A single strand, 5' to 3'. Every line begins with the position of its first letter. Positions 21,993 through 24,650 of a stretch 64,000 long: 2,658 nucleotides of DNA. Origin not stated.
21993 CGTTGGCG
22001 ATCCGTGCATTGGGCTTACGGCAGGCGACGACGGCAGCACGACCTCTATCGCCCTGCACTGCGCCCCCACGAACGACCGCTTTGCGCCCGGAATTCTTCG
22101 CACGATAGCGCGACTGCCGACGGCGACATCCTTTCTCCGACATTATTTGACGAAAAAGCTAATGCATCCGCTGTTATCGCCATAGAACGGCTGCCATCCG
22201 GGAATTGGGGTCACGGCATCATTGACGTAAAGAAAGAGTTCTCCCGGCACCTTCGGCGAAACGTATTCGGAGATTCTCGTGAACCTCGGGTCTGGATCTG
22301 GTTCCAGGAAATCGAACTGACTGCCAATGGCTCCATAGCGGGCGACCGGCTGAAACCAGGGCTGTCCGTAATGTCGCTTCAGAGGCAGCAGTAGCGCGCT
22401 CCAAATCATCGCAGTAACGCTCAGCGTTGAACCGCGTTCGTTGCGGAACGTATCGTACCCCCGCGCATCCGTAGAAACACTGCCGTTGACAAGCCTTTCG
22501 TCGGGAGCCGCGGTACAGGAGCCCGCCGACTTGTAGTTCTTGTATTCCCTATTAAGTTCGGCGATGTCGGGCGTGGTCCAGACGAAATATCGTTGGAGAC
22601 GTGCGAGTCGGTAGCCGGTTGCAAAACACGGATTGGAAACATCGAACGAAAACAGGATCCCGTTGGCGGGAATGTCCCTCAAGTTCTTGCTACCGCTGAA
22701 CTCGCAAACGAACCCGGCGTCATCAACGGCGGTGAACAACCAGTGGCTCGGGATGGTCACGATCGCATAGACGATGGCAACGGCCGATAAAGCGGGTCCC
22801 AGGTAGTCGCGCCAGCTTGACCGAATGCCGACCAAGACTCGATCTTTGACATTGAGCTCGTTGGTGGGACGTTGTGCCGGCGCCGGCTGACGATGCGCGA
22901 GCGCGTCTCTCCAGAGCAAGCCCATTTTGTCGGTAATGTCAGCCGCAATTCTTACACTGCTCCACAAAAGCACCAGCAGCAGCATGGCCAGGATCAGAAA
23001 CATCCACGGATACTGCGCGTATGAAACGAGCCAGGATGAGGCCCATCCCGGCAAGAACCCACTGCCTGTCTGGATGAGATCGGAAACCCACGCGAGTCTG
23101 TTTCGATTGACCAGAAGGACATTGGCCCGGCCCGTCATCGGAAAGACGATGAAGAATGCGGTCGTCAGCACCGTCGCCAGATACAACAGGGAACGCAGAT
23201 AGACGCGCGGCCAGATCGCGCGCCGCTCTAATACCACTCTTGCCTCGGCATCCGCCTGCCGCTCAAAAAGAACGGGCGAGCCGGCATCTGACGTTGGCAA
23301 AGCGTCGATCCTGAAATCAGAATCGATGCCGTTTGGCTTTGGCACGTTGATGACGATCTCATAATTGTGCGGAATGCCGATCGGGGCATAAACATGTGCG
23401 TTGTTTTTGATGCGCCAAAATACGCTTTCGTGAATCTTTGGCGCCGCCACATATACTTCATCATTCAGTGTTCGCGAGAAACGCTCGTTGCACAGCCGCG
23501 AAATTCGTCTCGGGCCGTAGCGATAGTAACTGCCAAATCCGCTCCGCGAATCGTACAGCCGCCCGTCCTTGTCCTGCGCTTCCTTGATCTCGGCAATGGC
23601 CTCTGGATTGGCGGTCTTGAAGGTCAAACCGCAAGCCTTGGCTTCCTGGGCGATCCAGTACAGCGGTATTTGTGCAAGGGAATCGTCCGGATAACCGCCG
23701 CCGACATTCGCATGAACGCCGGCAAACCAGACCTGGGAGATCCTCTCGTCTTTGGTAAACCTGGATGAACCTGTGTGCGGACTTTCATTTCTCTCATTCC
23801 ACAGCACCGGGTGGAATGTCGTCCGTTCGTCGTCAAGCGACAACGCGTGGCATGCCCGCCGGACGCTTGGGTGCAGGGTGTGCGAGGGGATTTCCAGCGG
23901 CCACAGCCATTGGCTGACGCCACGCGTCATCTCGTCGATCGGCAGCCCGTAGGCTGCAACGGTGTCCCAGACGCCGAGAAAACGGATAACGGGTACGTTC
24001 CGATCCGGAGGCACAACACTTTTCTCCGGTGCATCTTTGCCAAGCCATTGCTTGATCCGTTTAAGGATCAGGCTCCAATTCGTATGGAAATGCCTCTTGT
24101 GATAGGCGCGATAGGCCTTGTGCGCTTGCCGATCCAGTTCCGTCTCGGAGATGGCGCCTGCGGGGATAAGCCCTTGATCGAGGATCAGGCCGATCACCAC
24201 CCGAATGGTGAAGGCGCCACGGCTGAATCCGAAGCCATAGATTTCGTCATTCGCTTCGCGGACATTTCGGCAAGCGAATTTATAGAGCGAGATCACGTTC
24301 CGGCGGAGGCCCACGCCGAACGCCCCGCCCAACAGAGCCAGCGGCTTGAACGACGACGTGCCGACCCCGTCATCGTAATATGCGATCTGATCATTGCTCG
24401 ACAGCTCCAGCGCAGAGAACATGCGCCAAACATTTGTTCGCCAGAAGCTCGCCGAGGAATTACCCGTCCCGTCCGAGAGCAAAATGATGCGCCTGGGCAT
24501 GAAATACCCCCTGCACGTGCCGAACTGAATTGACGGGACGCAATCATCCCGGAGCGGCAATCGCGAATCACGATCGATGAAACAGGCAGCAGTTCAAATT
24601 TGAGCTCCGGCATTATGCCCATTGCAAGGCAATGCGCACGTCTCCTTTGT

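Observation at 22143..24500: DUF2235/Tle1-like hydrolase fused to a multi-pass membrane anchor and an unassigned C-terminal domain, with no T6SS context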

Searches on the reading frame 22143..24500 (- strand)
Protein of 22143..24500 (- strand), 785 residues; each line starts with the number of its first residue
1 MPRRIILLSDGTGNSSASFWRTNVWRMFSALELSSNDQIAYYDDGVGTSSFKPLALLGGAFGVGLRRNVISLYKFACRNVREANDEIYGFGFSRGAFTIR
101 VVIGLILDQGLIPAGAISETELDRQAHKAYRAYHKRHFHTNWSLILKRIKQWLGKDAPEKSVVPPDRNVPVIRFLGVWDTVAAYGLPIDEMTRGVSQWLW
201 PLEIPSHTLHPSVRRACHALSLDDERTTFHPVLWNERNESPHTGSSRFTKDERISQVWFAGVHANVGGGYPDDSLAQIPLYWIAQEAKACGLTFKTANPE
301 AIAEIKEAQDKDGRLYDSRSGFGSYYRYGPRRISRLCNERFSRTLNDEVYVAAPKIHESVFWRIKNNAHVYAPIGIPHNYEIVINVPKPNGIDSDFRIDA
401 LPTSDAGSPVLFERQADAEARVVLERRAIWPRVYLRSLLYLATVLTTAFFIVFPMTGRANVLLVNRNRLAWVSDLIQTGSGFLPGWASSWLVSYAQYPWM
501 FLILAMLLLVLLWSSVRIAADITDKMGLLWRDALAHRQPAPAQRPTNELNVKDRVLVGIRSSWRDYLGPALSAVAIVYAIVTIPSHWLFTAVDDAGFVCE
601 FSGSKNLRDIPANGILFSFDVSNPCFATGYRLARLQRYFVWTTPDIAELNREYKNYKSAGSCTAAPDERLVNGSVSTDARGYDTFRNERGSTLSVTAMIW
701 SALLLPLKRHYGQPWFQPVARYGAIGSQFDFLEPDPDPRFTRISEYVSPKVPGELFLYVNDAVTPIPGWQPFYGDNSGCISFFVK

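Call 3: search_protein_families(library=pfam, proteins=[window:22143-24500:-], max_evalue=1)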
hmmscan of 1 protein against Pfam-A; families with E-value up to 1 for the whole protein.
window:22143-24500:- (785 aa): 1 family
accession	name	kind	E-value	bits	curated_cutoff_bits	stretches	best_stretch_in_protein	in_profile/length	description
PF09994.14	T6SS_Tle1-like_cat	-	3.6e-67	227.1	27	1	3-286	1-287/287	T6SS, Phospholipase effector Tle1-like, catalytic domain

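Call 4: search_protein_families(library=ncbifam, proteins=[window:22143-24500:-], max_evalue=1)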
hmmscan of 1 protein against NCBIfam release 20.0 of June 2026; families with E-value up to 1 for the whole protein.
window:22143-24500:- (785 aa): 0 families

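Call 5: search_protein_families(library=padloc, proteins=[window:22143-24500:-], max_evalue=1)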
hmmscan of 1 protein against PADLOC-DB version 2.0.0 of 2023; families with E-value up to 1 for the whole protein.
window:22143-24500:- (785 aa): 0 families

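Call 8: find_homologous_proteins(query=window:22146-24500:-, max_evalue=0.00001)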
Query window:22146-24500:- (785 aa): 7788 proteins with E <= 0.00001 among 8000 candidates; the best 120 are listed.
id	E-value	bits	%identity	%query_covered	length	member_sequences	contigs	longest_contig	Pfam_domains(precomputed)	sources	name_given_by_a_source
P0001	0.0e+0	1835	100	100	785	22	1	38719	PF09994.15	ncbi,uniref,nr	ncbi:DUF2235 domain-containing protein [Bradyrhizobium sp.]|uniref:DUF2235 domain-containing protein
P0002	0.0e+0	1608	85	100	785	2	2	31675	PF09994.15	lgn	-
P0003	0.0e+0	1593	84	100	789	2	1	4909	PF09994.15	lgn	-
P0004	0.0e+0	1584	83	100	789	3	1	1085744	PF09994.15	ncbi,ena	-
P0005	0.0e+0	1567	83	100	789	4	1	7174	PF09994.15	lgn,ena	-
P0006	0.0e+0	1538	81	100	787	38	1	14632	PF09994.15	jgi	jgi:uncharacterized protein (DUF2235 family)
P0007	0.0e+0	1522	80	100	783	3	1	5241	PF09994.15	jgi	jgi:uncharacterized protein (DUF2235 family)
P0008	0.0e+0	1513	80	100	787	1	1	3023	PF09994.15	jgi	jgi:hypothetical protein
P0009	0.0e+0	1480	79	100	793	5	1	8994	PF09994.15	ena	-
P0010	0.0e+0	1465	78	100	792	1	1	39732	PF09994.15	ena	-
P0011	0.0e+0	1358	73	100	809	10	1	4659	PF09994.15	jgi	jgi:uncharacterized protein (DUF2235 family)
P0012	0.0e+0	1357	73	100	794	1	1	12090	PF09994.15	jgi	jgi:uncharacterized protein (DUF2235 family)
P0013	0.0e+0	1333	72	100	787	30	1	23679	PF09994.15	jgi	jgi:uncharacterized protein (DUF2235 family)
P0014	0.0e+0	1327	71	100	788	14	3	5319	PF09994.15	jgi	jgi:uncharacterized protein (DUF2235 family)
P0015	0.0e+0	1322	71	100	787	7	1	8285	PF09994.15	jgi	jgi:uncharacterized protein (DUF2235 family)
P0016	0.0e+0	1321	71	100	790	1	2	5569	PF09994.15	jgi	jgi:hypothetical protein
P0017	0.0e+0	1307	69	100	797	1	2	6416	PF09994.15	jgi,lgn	jgi:uncharacterized protein (DUF2235 family)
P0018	0.0e+0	1278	68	100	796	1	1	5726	PF09994.15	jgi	jgi:uncharacterized protein (DUF2235 family)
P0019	0.0e+0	1274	69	100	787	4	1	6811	PF09994.15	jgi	jgi:uncharacterized protein (DUF2235 family)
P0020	0.0e+0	1270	68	100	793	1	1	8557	PF09994.15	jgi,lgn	jgi:uncharacterized protein (DUF2235 family)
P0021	0.0e+0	1267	69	100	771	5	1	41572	PF09994.15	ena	-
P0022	0.0e+0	1267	68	100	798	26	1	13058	PF09994.15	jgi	jgi:uncharacterized protein (DUF2235 family)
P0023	0.0e+0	1260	68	100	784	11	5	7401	PF09994.15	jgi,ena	jgi:hypothetical protein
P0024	0.0e+0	1257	66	100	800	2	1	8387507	PF09994.15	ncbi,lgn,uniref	ncbi:DUF2235 domain-containing protein [Bradyrhizobium genosp. A]|uniref:DUF2235 domain-containing p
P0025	0.0e+0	1256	67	100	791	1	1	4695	PF09994.15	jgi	jgi:uncharacterized protein (DUF2235 family)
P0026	0.0e+0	1251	68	100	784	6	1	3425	PF09994.15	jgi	jgi:Uncharacterized alpha/beta hydrolase domain (DUF2235)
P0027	0.0e+0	1246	68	100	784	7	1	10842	PF09994.15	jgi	-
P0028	0.0e+0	1235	66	100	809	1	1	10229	PF09994.15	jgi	jgi:hypothetical protein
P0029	0.0e+0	1222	66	100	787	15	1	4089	PF09994.15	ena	-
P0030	0.0e+0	1222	66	100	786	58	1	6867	PF09994.15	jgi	jgi:uncharacterized protein (DUF2235 family)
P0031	0.0e+0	1204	66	100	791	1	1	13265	PF09994.15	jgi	jgi:uncharacterized protein (DUF2235 family)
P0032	0.0e+0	1203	64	100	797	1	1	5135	PF09994.15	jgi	jgi:uncharacterized protein (DUF2235 family)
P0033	0.0e+0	1186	65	100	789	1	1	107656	PF09994.15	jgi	jgi:uncharacterized protein (DUF2235 family)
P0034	0.0e+0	1178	64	100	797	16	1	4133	PF09994.15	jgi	jgi:type VI secretion system (T6SS) phospholipase Tle1-like effector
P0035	0.0e+0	1174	65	97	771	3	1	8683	PF09994.15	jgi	jgi:hypothetical protein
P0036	0.0e+0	1173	64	100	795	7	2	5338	PF09994.15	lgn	-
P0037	0.0e+0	1173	64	100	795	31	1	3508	PF09994.15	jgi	jgi:uncharacterized protein (DUF2235 family)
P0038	0.0e+0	1169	65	100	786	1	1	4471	PF09994.15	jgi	jgi:uncharacterized protein (DUF2235 family)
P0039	0.0e+0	1160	63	100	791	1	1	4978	PF09994.15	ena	-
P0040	0.0e+0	1143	65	100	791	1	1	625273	PF09994.15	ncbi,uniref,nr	ncbi:DUF2235 domain-containing protein [Bradyrhizobium sp. CNPSo 4010]|uniref:DUF2235 domain-contain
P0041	0.0e+0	1139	63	100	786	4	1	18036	PF09994.15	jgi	jgi:uncharacterized protein (DUF2235 family)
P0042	0.0e+0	1134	63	100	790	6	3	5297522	PF09994.15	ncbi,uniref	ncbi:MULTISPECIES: DUF2235 domain-containing protein [unclassified Bradyrhizobium]|uniref:DUF2235 do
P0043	0.0e+0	1132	64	97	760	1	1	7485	PF09994.15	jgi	jgi:hypothetical protein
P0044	0.0e+0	1119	63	100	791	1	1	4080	PF09994.15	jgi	jgi:uncharacterized protein (DUF2235 family)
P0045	0.0e+0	1114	62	100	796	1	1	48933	PF09994.15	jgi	jgi:uncharacterized protein (DUF2235 family)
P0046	0.0e+0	1113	62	100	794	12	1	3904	PF09994.15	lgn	-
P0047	0.0e+0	1108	62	100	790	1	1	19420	PF09994.15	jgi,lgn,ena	-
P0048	0.0e+0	1103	61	100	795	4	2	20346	PF09994.15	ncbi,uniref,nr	ncbi:DUF2235 domain-containing protein [Bradyrhizobium sp. NBAIM20]|uniref:DUF2235 domain-containing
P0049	0.0e+0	1094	63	97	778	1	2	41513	PF09994.15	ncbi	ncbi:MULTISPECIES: DUF2235 domain-containing protein [unclassified Bradyrhizobium]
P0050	0.0e+0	1092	62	100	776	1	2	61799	PF09994.15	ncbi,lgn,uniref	ncbi:DUF2235 domain-containing protein [Rhodopseudomonas pseudopalustris]|uniref:DUF2235 domain-cont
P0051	0.0e+0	1092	63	100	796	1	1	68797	PF09994.15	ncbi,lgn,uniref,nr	ncbi:DUF2235 domain-containing protein [Bradyrhizobium sp. Cp5.3]|uniref:DUF2235 domain-containing p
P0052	0.0e+0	1078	60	100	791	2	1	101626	PF09994.15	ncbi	ncbi:DUF2235 domain-containing protein [Bradyrhizobium sp. UFLA05-112]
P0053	0.0e+0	1076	60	100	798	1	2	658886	PF09994.15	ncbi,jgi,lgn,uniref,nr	ncbi:Uncharacterized protein, PA2063/DUF2235 family [Tardiphaga sp. OK246]|jgi:uncharacterized prote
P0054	0.0e+0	1065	59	100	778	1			PF09994.15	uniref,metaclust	uniref:T6SS Phospholipase effector Tle1-like catalytic domain-containing protein n=1 Tax=Rhodopseudo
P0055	0.0e+0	1048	59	100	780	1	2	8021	PF09994.15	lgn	-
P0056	0.0e+0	1036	68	83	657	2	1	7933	PF09994.15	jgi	jgi:hypothetical protein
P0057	0.0e+0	1025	62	93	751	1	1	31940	PF09994.15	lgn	-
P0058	0.0e+0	1020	62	91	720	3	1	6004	PF09994.15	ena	-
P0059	0.0e+0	1011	56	100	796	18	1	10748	PF09994.15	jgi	jgi:uncharacterized protein (DUF2235 family)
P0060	4.1e-297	1006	57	100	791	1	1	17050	PF09994.15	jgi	jgi:uncharacterized protein (DUF2235 family)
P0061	3.5e-296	1003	58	100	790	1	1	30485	PF09994.15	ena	-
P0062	3.8e-296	1003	57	100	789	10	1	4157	PF09994.15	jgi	jgi:uncharacterized protein (DUF2235 family)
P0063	5.4e-296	1002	57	100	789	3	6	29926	PF09994.15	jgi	jgi:uncharacterized protein (DUF2235 family)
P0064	7.9e-295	998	56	100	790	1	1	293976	PF09994.15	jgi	jgi:uncharacterized protein (DUF2235 family)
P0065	2.7e-292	990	56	100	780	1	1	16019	PF09994.15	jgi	jgi:uncharacterized protein (DUF2235 family)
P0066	3.0e-292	990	56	100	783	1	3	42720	PF09994.15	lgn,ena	-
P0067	2.5e-271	921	53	100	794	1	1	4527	PF09994.15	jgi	jgi:Uncharacterized alpha/beta hydrolase domain (DUF2235)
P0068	2.6e-268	911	52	100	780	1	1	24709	PF09994.15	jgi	jgi:uncharacterized protein (DUF2235 family)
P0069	1.3e-267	908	53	100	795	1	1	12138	PF09994.15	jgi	jgi:uncharacterized protein (DUF2235 family)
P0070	4.2e-266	903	59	89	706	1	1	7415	PF09994.15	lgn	-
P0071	1.3e-262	892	65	76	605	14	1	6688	PF09994.15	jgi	jgi:uncharacterized protein (DUF2235 family)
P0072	5.3e-262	890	53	100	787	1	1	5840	PF09994.15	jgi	jgi:uncharacterized protein (DUF2235 family)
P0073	1.5e-260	885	52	100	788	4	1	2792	PF09994.15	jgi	jgi:uncharacterized protein (DUF2235 family)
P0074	1.3e-251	855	51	100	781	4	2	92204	PF09994.15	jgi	jgi:uncharacterized protein (DUF2235 family)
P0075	1.5e-248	845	51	100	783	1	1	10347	PF09994.15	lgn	-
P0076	3.0e-248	844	50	100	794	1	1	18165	PF09994.15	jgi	jgi:uncharacterized protein (DUF2235 family)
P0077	5.0e-241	820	60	75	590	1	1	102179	PF09994.15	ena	-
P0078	8.7e-226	770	49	100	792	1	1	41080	PF09994.15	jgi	jgi:uncharacterized protein (DUF2235 family)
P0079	2.9e-216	739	59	71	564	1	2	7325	PF09994.15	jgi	jgi:Uncharacterized alpha/beta hydrolase domain (DUF2235)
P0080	4.2e-213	728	48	99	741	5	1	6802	PF09994.15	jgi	jgi:uncharacterized protein (DUF2235 family)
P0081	2.4e-211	722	47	99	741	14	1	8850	PF09994.15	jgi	jgi:uncharacterized protein (DUF2235 family)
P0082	3.9e-211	722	48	99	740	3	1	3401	PF09994.15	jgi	jgi:uncharacterized protein (DUF2235 family)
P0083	6.0e-210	718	47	99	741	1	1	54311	PF09994.15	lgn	-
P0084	1.3e-209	716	46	99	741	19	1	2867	PF09994.15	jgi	jgi:hypothetical protein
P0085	3.8e-209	715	47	99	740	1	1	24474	PF09994.15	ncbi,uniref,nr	ncbi:DUF2235 domain-containing protein [Bradyrhizobium sp. BRP22]|uniref:DUF2235 domain-containing p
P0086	1.4e-208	713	47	99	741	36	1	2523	PF09994.15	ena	-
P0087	3.2e-208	712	46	99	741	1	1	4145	PF09994.15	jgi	jgi:hypothetical protein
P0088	3.7e-208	712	48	99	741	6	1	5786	PF09994.15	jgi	jgi:uncharacterized protein (DUF2235 family)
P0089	5.5e-208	711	46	99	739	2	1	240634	PF09994.15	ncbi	ncbi:uncharacterized protein (DUF2235 family) [Bradyrhizobium sp. USDA 3240]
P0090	9.6e-208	710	48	99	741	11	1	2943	PF09994.15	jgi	jgi:uncharacterized protein (DUF2235 family)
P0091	9.7e-208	710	46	99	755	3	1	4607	PF09994.15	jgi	jgi:uncharacterized protein (DUF2235 family)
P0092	1.5e-207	710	47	99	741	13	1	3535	PF09994.15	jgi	jgi:uncharacterized protein (DUF2235 family)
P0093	1.9e-207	709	45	99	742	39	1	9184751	PF09994.15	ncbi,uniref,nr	ncbi:DUF2235 domain-containing protein [Bradyrhizobium erythrophlei]|uniref:Uncharacterized alpha/be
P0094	2.7e-207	709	47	99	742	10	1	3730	PF09994.15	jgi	jgi:uncharacterized protein (DUF2235 family)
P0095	3.2e-207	709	46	99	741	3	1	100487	PF09994.15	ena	-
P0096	3.3e-207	709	47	99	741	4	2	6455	PF09994.15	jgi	jgi:uncharacterized protein (DUF2235 family)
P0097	3.3e-207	709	46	99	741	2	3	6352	PF09994.15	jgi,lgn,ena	-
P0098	7.8e-207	707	47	99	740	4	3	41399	PF09994.15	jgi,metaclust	jgi:uncharacterized protein (DUF2235 family)|metaclust:\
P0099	8.7e-207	707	46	99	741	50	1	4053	PF09994.15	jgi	jgi:uncharacterized protein (DUF2235 family)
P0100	1.4e-206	707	46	99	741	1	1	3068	PF09994.15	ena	-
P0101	1.7e-206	706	46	99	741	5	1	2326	PF09994.15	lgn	-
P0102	2.5e-206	706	46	99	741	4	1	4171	PF09994.15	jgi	jgi:uncharacterized protein (DUF2235 family)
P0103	3.3e-206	705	47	99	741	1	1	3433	PF09994.15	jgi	jgi:uncharacterized protein (DUF2235 family)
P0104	6.7e-206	704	46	99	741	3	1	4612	PF09994.15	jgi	jgi:hypothetical protein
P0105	1.9e-205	703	47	100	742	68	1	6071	PF09994.15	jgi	jgi:hypothetical protein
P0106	3.2e-205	702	46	99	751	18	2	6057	PF09994.15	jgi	jgi:uncharacterized protein (DUF2235 family)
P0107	5.4e-205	701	46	100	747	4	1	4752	PF09994.15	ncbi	-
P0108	5.6e-205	701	47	99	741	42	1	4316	PF09994.15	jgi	jgi:Uncharacterized alpha/beta hydrolase domain (DUF2235)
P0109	6.2e-205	701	45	100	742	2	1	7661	PF09994.15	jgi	jgi:uncharacterized protein (DUF2235 family)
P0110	6.6e-205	701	46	99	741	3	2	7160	PF09994.15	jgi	jgi:uncharacterized protein (DUF2235 family)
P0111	7.1e-205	701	45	99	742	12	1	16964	PF09994.15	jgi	jgi:uncharacterized protein (DUF2235 family)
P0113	1.3e-204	700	46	99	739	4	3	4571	PF09994.15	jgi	jgi:uncharacterized protein (DUF2235 family)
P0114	1.5e-204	700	46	99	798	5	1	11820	PF09994.15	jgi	jgi:uncharacterized protein (DUF2235 family)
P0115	5.2e-204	698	47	99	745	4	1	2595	PF09994.15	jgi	jgi:uncharacterized protein (DUF2235 family)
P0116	6.0e-204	698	47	99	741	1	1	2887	PF09994.15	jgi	jgi:uncharacterized protein (DUF2235 family)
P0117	1.6e-203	696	45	99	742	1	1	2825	PF09994.15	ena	-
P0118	2.5e-203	696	46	99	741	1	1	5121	PF09994.15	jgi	jgi:uncharacterized protein (DUF2235 family)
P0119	5.2e-203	695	47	99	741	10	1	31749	PF09994.15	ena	-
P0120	7.3e-203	694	45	99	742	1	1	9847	PF09994.15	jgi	jgi:uncharacterized protein (DUF2235 family)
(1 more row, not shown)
